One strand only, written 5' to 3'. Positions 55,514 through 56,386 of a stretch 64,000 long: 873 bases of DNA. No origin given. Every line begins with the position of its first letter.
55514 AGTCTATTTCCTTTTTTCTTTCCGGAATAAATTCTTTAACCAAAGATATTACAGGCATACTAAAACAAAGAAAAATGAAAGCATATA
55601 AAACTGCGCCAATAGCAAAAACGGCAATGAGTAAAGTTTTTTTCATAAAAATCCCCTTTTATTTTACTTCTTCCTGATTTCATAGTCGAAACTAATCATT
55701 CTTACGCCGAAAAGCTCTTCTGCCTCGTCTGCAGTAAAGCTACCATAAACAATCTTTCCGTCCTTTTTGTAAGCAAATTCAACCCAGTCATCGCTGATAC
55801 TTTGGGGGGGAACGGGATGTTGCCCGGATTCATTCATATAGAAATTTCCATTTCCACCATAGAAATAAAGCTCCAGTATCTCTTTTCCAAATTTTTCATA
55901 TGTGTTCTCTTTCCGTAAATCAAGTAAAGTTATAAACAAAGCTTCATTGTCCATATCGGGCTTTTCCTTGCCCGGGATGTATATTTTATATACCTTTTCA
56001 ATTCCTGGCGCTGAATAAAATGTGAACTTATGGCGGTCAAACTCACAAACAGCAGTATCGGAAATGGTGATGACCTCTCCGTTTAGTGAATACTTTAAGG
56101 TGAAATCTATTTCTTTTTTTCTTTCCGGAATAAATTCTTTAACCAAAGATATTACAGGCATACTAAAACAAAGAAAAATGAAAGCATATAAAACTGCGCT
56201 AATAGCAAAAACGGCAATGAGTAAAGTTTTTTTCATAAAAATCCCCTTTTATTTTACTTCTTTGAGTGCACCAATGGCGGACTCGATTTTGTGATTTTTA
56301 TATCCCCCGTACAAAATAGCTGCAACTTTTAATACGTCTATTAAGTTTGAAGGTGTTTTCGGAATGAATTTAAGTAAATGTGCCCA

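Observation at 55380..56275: Thrice-repeated toxin-end/immunity-start junction, freshly duplicated immunity genes, and an orphan immunity gene carrying a toxin 3' remnant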

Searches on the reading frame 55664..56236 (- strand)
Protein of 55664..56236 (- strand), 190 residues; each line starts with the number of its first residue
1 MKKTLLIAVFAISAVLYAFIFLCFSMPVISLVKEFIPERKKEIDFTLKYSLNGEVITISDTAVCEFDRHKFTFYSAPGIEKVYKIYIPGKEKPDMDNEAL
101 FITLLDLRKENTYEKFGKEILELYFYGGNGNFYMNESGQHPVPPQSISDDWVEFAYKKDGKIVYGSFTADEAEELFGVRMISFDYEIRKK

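Call 8: search_protein_families(library=pfam, proteins=[window:55664-56236:-], max_evalue=0.1)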
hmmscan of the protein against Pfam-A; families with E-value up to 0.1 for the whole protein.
window:55664-56236:- (190 aa): 0 families

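Call 16: find_homologous_proteins(query=window:55664-56236:-)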
Query window:55664-56236:- (190 aa): 6 proteins with E <= 0.001 among 133 candidates.
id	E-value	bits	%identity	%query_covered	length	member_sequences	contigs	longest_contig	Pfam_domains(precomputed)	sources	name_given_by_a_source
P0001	3.2e-122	423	100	100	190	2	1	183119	-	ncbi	-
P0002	4.0e-71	256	67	100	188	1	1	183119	-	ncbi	-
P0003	3.1e-60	221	60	100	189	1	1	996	-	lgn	-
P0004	2.0e-51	192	55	100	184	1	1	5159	-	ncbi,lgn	-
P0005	4.4e-48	181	55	99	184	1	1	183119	-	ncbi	-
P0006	8.3e-44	167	50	99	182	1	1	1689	-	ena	-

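Call 18: find_encoding_contigs(protein=P0004, flank=10000)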
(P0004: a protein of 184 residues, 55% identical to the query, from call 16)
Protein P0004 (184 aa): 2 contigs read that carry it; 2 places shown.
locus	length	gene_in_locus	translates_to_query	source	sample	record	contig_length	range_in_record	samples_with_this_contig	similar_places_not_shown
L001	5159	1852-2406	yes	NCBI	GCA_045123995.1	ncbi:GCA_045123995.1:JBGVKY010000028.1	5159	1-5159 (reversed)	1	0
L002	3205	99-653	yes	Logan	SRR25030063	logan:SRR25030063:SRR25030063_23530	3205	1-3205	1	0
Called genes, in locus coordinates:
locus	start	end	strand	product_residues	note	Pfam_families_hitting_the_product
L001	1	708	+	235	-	?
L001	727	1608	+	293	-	-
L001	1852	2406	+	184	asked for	-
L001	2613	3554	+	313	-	PF01555:N6_N4_Mtase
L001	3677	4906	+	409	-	PF01204:Trehalase, PF22422:MGH1-like_GH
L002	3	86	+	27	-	?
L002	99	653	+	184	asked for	-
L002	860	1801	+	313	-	PF01555:N6_N4_Mtase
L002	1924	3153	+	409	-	PF01204:Trehalase, PF22422:MGH1-like_GH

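Call 19: find_encoding_contigs(protein=P0006, flank=10000)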
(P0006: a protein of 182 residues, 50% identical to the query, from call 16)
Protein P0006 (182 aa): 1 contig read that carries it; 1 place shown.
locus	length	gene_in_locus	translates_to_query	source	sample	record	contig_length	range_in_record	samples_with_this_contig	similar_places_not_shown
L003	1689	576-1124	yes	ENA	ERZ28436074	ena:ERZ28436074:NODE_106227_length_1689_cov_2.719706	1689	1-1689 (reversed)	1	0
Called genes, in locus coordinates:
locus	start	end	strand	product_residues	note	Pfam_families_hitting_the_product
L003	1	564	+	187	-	?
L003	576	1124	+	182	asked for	-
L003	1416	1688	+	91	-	?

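Call 20: find_encoding_contigs(protein=P0003, flank=10000)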
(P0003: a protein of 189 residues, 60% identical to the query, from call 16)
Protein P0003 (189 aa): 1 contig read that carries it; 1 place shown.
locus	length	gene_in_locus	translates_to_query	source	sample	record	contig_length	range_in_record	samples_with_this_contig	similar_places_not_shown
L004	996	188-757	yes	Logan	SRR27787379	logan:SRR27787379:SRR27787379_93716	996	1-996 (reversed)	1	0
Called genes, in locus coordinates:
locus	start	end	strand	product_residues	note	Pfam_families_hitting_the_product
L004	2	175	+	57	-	?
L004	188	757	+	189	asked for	-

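Call 21: find_encoding_contigs(protein=P0001, flank=3000, max_places=3)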
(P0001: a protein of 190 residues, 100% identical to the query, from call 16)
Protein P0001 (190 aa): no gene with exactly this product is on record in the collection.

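Call 36: find_related_loci(query=A3, collection=genome_contigs, flank=10000)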
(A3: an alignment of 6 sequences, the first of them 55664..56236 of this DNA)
Query A3 (190 aa) in genome_contigs; peptide patterns used: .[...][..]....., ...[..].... (x = any residue, [..] = any of these).
549 stretches matched a pattern; 1 encode a relative of the query (tblastn E <= 1e-3); 1 distinct loci.
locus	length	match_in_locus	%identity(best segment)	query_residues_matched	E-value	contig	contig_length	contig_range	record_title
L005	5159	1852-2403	55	1-190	2e-58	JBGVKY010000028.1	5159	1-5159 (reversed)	MAG: Clostridia bacterium isolate fecal_MAG_294 fecal_MAG_294_contig_0028, whole genome shotgun sequence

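Call 37: find_related_loci(query=A3, collection=metagenome_contigs, flank=10000)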
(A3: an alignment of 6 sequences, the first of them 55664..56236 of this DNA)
Query A3 (190 aa) in metagenome_contigs; peptide patterns used: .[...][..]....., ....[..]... (x = any residue, [..] = any of these).
600 stretches matched a pattern, but none encodes a relative of the query by tblastn (E <= 1e-3).

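Call 39: search_solved_structures(query=A3, max_evalue=10)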
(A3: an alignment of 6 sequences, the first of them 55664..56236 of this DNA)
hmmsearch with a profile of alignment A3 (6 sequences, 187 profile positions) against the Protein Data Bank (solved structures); distinct sequences matched with E-value up to 10: 3.
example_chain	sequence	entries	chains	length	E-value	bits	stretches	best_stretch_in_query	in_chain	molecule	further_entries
8znz_F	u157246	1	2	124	0.95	12.7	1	92-141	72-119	HB0038 Fab heavy chain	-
5ftp_A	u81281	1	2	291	1.4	12.2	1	64-133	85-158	ANAPHASE-PROMOTING COMPLEX SUBUNIT 8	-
3zn3_A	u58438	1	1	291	1.8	11.8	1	64-133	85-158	ANAPHASE-PROMOTING COMPLEX SUBUNIT 8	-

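Call 40: search_protein_representatives(alignment_id=A3)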
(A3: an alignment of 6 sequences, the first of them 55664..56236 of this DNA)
Query: 6 sequences, 187 profile positions. Proteins with E-value up to 0.001 (for the whole library): 60; up to 1e-10: 14; up to 1e-30: 1. The best 60 are listed.
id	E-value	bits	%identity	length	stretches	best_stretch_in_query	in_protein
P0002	8.9e-111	384.6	-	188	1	1-187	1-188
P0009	2.8e-30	122.1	-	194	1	2-185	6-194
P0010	1.2e-29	120.0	-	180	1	11-185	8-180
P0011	5.7e-29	117.8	-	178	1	12-185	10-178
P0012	9.7e-21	91.0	-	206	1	9-181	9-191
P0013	2.4e-20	89.7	-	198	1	1-182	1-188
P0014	4.0e-20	89.0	-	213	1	2-181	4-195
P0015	8.4e-18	81.4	-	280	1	10-181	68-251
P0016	9.9e-17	77.9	-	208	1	38-180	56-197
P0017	6.8e-15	71.9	-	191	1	41-180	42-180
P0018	8.1e-15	71.7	-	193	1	39-180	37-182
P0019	1.0e-11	61.5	-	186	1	12-185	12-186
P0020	5.9e-11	59.1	-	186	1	4-182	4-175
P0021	7.3e-11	58.8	-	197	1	23-181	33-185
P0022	8.9e-10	55.2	-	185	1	1-181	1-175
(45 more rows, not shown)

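Call 41: find_encoding_contigs(protein=P0009, flank=6000, max_places=4)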
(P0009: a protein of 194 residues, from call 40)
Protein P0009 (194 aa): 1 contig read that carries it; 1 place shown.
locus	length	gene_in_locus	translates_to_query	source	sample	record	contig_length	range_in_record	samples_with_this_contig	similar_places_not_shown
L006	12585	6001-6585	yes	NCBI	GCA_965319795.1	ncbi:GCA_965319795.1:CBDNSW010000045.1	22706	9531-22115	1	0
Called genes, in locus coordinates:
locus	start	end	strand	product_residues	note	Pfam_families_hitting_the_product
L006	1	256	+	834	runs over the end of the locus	PF00521:DNA_topoisoIV, PF03989:DNA_gyraseA_C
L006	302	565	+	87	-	-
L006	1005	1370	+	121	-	-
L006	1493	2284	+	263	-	PF00702:Hydrolase, PF13344:Hydrolase_6, PF13419:HAD_2, PF13242:Hydrolase_like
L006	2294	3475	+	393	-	PF13685:Fe-ADH_2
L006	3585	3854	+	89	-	PF13936:HTH_38 (faint), PF01022:HTH_5, PF12802:MarR_2 (weak), PF12840:HTH_20, PF13412:HTH_24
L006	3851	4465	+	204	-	PF07853:DUF1648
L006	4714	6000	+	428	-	PF01471:PG_binding_1, PF26363:Phospholipase-like, PF11187:Mbeg1-like (weak), PF01764:Lipase_3 (faint)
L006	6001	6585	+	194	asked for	-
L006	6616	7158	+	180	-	-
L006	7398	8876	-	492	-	PF00370:FGGY_N, PF02782:FGGY_C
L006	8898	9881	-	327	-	PF00308:Bac_DnaA, PF01695:IstB_IS21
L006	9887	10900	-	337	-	PF07261:DnaB_2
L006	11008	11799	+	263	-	PF00246:Peptidase_M14, PF24827:AstE_AspA_cat (weak)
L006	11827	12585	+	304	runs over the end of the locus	PF00070:Pyr_redox (faint), PF00890:FAD_binding_2 (weak), PF01134:GIDA (faint), PF01266:DAO (weak), PF03486:HI0933_like (faint), PF07992:Pyr_redox_2, PF12831:FAD_oxidored (weak), PF13738:Pyr_redox_3, +1 more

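Call 43: find_encoding_contigs(protein=P0011, flank=5000, max_places=3)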
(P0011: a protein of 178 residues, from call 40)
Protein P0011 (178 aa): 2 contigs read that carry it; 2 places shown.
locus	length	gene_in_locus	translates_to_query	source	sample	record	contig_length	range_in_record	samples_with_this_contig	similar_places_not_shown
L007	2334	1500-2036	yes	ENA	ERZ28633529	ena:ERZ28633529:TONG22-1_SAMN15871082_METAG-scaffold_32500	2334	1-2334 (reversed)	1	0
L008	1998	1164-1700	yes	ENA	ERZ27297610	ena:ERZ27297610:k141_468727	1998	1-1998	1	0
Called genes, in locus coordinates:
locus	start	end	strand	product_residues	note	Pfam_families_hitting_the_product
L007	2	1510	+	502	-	?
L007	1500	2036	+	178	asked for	-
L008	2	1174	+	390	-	?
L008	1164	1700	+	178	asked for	-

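Call 44: find_encoding_contigs(protein=P0012, flank=5000, max_places=3)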
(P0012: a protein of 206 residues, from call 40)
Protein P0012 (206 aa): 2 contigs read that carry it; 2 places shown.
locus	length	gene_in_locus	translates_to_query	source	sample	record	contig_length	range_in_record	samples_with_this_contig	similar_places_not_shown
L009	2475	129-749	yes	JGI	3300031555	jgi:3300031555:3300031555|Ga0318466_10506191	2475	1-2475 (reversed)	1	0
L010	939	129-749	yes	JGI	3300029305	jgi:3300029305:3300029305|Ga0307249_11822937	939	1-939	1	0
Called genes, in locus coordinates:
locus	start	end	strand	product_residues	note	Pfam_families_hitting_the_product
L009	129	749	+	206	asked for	-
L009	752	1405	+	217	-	-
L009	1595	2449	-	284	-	PF02588:YitT_membrane, PF10035:DUF2179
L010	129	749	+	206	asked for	-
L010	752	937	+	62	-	?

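Call 45: find_encoding_contigs(protein=P0014, flank=5000, max_places=3)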
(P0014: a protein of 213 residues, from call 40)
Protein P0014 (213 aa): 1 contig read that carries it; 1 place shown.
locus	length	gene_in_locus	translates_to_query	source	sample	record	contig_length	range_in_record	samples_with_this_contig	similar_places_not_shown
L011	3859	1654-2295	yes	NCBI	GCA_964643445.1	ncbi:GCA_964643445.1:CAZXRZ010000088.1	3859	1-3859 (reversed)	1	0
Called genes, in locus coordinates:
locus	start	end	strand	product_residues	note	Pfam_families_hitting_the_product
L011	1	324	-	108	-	?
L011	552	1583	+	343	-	PF05343:Peptidase_M42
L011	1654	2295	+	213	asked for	-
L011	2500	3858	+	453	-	?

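Call 46: search_protein_families(library=pfam, proteins=[L007:2-1510:+, L008:2-1174:+, L006:4714-6000:+, L006:6616-7158:+, L009:752-1405:+, L011:2500-3858:+, L003:1-564:+], max_evalue=0.01)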
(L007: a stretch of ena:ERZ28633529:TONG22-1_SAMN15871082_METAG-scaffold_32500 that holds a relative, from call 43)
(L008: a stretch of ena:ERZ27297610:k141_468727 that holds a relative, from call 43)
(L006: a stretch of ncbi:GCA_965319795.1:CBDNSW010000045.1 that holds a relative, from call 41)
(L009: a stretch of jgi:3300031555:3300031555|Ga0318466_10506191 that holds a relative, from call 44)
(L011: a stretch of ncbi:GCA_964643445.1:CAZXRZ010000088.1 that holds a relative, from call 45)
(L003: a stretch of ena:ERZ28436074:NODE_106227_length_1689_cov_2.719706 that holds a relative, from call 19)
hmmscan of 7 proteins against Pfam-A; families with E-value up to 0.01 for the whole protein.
L007:2-1510:+ (502 aa): 2 families
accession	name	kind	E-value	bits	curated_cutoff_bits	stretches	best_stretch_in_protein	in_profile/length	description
PF01471.23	PG_binding_1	-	4.5e-12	46.4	23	1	1-35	22-56/57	Putative peptidoglycan binding domain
PF11187.14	Mbeg1-like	-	0.0095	15.8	21.1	0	329-396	38-104/224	Mbeg1-like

L008:2-1174:+ (390 aa): 1 family
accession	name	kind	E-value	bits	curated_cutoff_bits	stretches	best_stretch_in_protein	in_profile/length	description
PF11187.14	Mbeg1-like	-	0.0067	16.3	21.1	0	217-284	38-104/224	Mbeg1-like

L006:4714-6000:+ (428 aa): 6 families
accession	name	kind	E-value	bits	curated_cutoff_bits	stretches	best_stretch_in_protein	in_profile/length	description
PF01471.23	PG_binding_1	-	6.7e-15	55.5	23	1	36-95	3-57/57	Putative peptidoglycan binding domain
PF11187.14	Mbeg1-like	-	9e-07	29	21.1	1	264-332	37-105/224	Mbeg1-like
PF01764.32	Lipase_3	-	2.1e-05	24.9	22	1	302-330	54-82/140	Lipase (class 3)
PF01547.30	SBP_bac_1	-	0.00045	20.7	26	1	292-374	5-87/307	Bacterial extracellular solute-binding protein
PF05728.18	UPF0227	-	0.0017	18.7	21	1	291-345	39-93/187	Uncharacterised protein family (UPF0227)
PF12146.15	Hydrolase_4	-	0.0025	17.6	27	1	295-343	60-111/239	Serine aminopeptidase, S33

L006:6616-7158:+ (180 aa): 0 families

L009:752-1405:+ (217 aa): 0 families

L011:2500-3858:+ (453 aa): 1 family
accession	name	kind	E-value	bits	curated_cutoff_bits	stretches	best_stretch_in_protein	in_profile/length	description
PF04892.17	VanZ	-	3.4e-22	79.8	30.1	1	56-174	2-125/126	VanZ like family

L003:1-564:+ (187 aa): 2 families
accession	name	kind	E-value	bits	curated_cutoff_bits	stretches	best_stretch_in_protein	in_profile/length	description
PF11187.14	Mbeg1-like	-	0.001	19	21.1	1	32-83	56-106/224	Mbeg1-like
PF01764.32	Lipase_3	-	0.0018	18.6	22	1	42-80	47-82/140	Lipase (class 3)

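Call 62: search_protein_families(library=ncbifam, proteins=[window:55664-56236:-, P0012, P0014], max_evalue=0.01)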
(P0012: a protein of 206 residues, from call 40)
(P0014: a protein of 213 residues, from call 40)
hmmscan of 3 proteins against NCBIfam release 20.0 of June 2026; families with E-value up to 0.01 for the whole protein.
window:55664-56236:- (190 aa): 0 families

P0012 (206 aa): 0 families

P0014 (213 aa): 0 families

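Call 67: predict_structure(alignment_id=A6)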
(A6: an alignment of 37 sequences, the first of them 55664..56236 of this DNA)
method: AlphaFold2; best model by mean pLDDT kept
length: 190 residues; sequences in the alignment: 37
mean_pLDDT: 90.2   pTM: 0.75
mean pLDDT of the five models: 90.2, 89.3, 87.6, 87.0, 86.9
residues with pLDDT >= 90: 137; 70-90: 38; 50-70: 15; < 50: 0
segments of 3 or more residues with pLDDT < 50: none
pLDDT, mean of each block of 10 residues (from residue 1): 90 95 83 70 97 98 94 85 93 78 96 95 95 83 84 95 95 97 92
secondary structure, 60 per line:
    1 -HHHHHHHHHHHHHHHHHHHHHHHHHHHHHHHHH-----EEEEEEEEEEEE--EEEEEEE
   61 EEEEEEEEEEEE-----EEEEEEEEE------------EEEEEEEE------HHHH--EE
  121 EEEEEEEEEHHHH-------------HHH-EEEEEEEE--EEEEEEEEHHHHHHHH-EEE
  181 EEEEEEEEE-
elements in order: H2-34 E40-51 E54-72 E78-86 E99-106 H113-116 E119-129 H130-133 E151-158 E161-168 H169-176 E178-189
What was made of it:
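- On Tle6-type T6SS phospholipase effector (E. cloacae Tle): The AF2 model is a TM helix plus an all-beta domain (call 67).
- On Lipase-specific foldase (Lif): The model is all-beta (call 67).
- AF2 model: pLDDT 90, TM helix 2-34 plus a beta domain (call 67). The model is all-beta, whereas Lif is helical (own knowledge) (call 67).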

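Call 71: fold_search(model_id=the predicted structure, library=pdb)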
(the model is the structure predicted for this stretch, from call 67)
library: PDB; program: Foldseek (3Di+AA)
matches with E <= 10: 916; with E <= 0.001: 0
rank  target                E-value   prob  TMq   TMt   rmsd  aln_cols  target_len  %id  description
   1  4z48_A                3.3e-02  0.47  0.25  0.21  16.2       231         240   10  Crystal structure of a DUF1329 family protein (DESPIG_00262) from Desulfovibrio piger ATCC 29098 at 1.75 A resolution (released 2015-04-22)
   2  8huc_C                8.0e-02  0.08  0.13  0.11  18.1       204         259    5  Crystal structure of PaIch (Pec1) (released 2023-12-27)
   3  8khg_B                8.4e-02  0.08  0.14  0.11  18.0       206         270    4  Itaconyl-CoA hydratase PaIch (released 2024-05-15)
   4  8huc_A                1.2e-01  0.06  0.12  0.10  17.4       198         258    6  Crystal structure of PaIch (Pec1) (released 2023-12-27)
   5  5nj9_D                1.3e-01  0.11  0.16  0.08  16.2       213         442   10  E. coli Microcin-processing metalloprotease TldD/E with DRVY angiotensin fragment bound (released 2017-10-04)
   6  5nj9_B                1.4e-01  0.09  0.16  0.08  16.7       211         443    9  E. coli Microcin-processing metalloprotease TldD/E with DRVY angiotensin fragment bound (released 2017-10-04)
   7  3khp_D                1.6e-01  0.08  0.16  0.13  16.8       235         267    8  Crystal structure of a possible dehydrogenase from Mycobacterium tuberculosis at 2.3A resolution (released 2009-12-01)
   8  3wew                  1.7e-01  0.09  0.16  0.14  18.8       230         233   10  Crystal structure of HtdX (Rv0241c) of Mycobacterium tuberculosis at 2.4 A resolution (released 2014-07-16)
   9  8orn_A                1.9e-01  0.08  0.15  0.15  16.3       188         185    5  Crystal structure of Xanthomonas campestris pv. campestris LolA-LolB complex (released 2023-07-05)
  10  8huc_D                1.9e-01  0.06  0.13  0.11  15.2       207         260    6  Crystal structure of PaIch (Pec1) (released 2023-12-27)
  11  6ehb_C                2.2e-01  0.11  0.18  0.12  17.7       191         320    9  OmpU, an outer membrane protein, of Vibrio cholerae (released 2018-04-25)
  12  3qtd_B                2.4e-01  0.06  0.13  0.08  16.4       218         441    7  Crystal structure of putative modulator of gyrase (PmbA) from Pseudomonas aeruginosa PAO1 (released 2011-03-30)
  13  9tp6_B                2.5e-01  0.13  0.23  0.19  18.5       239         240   11  Structure of LolA3 from Porphyromonas gingivalis (released 2026-02-18)
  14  6ehb_A                2.5e-01  0.10  0.18  0.12  17.5       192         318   10  OmpU, an outer membrane protein, of Vibrio cholerae (released 2018-04-25)
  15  4bih_D                2.7e-01  0.06  0.15  0.16  16.8       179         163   12  Crystal structure of the conserved staphylococcal antigen 1A, Csa1A (released 2013-08-07)
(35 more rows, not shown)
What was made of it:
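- Tried and rejected: A faint hit to staphylococcal Csa1A (DUF576) was rejected as noise (call 71).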

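Call 94: find_related_loci(query=A3, collection=viral_contigs, flank=6000)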
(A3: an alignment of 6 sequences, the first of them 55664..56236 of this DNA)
Query A3 (190 aa) in viral_contigs; peptide patterns used: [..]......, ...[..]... (x = any residue, [..] = any of these).
103 stretches matched a pattern, but none encodes a relative of the query by tblastn (E <= 1e-3).
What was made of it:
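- Tried and rejected: Scans with the immunity alignment found only one genome locus and nothing in JGI metagenomes or IMG/VR (calls 36, 37, 94).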

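Call 102: search_protein_families(library=pfam, alignment_id=A9, max_evalue=0.01)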
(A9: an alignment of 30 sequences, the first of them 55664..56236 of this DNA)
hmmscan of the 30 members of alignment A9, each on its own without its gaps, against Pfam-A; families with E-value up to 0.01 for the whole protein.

A. member 1, window:55664-56236:- (190 aa): 0 families

B. families by the number of members that match (of 30 scanned): 0 families
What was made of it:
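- On Tle6-type T6SS phospholipase effector (E. cloacae Tle): No ankyrin match in Pfam (calls 8, 102).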

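Call 103: search_solved_structures(query=A9, max_evalue=1)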
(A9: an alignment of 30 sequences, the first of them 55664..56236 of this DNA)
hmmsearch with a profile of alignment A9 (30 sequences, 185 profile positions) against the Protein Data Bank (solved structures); distinct sequences matched with E-value up to 1: 6.
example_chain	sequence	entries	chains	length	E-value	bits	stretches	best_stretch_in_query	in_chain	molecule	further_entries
5m4s_A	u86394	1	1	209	0.053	16.5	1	58-95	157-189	Transcription initiation factor IIA subunit 2,Transcription initiation factor IIA subunit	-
1nvp_C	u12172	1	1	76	0.26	14.2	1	61-95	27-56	Transcription initiation factor IIA beta chain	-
5a7d_B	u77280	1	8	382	0.32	13.9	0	108-144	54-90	PINS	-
6mzm_W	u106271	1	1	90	0.35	13.8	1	60-95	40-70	Transcription initiation factor IIA subunit 1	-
4a1s_A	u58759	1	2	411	0.39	13.6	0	108-144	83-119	PARTNER OF INSCUTEABLE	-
5fur_C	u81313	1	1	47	0.43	13.5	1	65-95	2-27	TRANSCRIPTION INITIATION FACTOR IIA SUBUNIT 1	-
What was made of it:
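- On Lipase-specific foldase (Lif): No Pfam or PDB sequence hit (calls 8, 39, 103).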

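Call 120: find_encoding_contigs(protein=P0002, flank=3000, max_places=5)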
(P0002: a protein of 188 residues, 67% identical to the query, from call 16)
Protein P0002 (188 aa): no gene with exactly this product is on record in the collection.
